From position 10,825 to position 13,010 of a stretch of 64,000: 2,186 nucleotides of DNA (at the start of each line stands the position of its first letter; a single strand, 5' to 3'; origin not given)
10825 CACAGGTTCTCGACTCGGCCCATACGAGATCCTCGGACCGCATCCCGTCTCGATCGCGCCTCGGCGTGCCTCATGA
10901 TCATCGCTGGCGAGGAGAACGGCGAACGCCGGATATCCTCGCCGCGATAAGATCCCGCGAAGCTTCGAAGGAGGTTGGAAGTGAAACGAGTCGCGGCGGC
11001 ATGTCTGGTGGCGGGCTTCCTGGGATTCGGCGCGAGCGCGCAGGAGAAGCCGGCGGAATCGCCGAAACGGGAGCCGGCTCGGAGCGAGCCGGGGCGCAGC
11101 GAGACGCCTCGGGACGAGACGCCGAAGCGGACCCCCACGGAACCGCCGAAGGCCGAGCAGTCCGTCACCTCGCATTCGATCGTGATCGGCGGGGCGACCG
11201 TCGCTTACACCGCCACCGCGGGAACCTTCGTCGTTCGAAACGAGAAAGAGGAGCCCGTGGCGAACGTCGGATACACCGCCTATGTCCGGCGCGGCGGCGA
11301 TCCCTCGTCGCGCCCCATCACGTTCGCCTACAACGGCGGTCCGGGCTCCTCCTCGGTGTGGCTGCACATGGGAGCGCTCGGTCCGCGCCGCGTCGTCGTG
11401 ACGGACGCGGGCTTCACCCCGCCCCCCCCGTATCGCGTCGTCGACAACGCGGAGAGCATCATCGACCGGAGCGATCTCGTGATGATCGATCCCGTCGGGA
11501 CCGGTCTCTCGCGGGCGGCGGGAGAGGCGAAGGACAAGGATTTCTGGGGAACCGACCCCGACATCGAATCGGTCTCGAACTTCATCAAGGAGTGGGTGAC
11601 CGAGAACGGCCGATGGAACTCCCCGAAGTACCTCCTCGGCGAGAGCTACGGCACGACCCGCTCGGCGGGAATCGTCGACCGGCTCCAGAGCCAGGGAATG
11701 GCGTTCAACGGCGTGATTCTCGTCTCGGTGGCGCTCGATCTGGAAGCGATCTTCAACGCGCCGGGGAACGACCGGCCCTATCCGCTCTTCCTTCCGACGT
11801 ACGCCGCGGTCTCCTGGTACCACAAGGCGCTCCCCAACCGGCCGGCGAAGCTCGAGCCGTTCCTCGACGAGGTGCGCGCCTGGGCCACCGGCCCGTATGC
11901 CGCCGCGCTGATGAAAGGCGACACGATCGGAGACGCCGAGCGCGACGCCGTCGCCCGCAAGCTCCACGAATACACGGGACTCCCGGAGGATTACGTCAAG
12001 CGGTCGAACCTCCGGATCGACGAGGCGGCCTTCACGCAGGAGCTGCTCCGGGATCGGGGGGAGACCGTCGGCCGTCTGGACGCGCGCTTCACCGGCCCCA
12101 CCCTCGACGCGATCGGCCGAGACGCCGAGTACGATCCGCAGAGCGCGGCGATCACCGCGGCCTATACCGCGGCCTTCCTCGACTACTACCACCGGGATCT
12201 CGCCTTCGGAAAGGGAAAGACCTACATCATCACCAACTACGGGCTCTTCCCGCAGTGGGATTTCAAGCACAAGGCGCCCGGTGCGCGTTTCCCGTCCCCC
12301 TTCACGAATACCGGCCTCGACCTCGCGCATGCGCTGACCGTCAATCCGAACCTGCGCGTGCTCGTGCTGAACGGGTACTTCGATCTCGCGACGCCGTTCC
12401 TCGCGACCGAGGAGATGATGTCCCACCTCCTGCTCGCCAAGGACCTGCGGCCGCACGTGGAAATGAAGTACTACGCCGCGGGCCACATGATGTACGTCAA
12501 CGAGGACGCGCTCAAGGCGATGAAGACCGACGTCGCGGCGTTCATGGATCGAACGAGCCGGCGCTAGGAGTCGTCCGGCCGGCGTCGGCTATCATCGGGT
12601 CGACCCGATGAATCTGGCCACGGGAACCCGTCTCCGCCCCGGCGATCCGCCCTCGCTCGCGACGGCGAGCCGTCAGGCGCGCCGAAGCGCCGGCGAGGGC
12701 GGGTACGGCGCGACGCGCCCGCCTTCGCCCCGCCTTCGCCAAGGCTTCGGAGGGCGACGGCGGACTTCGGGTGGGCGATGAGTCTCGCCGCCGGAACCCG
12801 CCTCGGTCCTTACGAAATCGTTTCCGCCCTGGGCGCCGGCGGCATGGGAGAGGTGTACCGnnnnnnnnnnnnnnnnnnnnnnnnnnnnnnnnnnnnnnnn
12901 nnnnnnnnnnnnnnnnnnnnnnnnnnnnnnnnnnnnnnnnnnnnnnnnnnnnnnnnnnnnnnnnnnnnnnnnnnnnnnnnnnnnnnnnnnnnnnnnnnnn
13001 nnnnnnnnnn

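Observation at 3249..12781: Conserved kinase-derived leader ORFs with ATGA overlap and GC-rich alternative hairpins ahead of kinase operons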

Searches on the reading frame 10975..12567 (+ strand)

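Call 17: search_protein_families(library=pfam, proteins=[window:10975-12567:+])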
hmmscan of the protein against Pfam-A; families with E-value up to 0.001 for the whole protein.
window:10975-12567:+ (530 aa): 1 family
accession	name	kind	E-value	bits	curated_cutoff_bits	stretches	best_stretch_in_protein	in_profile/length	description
PF00450.28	Peptidase_S10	-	8.9e-11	42.2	21.9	1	107-228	34-148/420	Serine carboxypeptidase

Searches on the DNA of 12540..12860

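Call 25: search_rna_families(source=window, start=12540, end=12860, threshold=evalue, max_evalue=10)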
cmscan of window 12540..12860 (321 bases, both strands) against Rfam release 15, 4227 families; matches with E-value up to 10: 6.
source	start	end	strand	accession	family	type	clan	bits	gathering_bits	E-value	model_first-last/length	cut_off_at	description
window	12693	12729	+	RF03196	mir-6790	Gene; miRNA;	-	20.8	78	0.083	1-63/63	no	mir-6790 microRNA precursor family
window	12684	12737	+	RF03314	mir-1908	Gene; miRNA;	-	18.9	82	2.3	1-73/73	no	mir-1908 microRNA precursor family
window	12551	12614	-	RF00107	FinP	Gene;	CL00016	18.6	45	0.29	1-76/76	no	FinP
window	12553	12644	+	RF03038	nhaA-II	Cis-reg;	-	17.9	70.4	1.8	1-84/84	no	nhaA-II RNA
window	12581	12638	-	RF02163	sR-tMet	Gene; snRNA; snoRNA; CD-box;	-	15.1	50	5.7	1-72/72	no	Small nucleolar RNA sR-tMet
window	12674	12726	-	RF02369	h2cR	Gene; sRNA;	-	13.6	70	6.5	1-137/137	no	h2cR sRNA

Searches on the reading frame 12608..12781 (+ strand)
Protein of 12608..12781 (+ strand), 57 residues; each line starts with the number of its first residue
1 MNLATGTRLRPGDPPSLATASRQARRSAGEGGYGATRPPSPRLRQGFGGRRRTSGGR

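Call 17: search_protein_families(library=pfam, proteins=[window:12608-12781:+])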
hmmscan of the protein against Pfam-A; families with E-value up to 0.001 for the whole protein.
window:12608-12781:+ (57 aa): 0 families

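Call 18: find_homologous_proteins(query=window:12608-12778:+, max_evalue=10)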
Query seq(57 aa): no candidate shares three 5-residue words with the query. No homologue found.
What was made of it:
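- On Conserved small protein: No homologue was found, although the search only reaches proteins that share three exact 5-residue words (call 18).
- Tried and rejected: A search with the leader-B peptide found no candidate (call 18), and Pfam found nothing (call 17).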
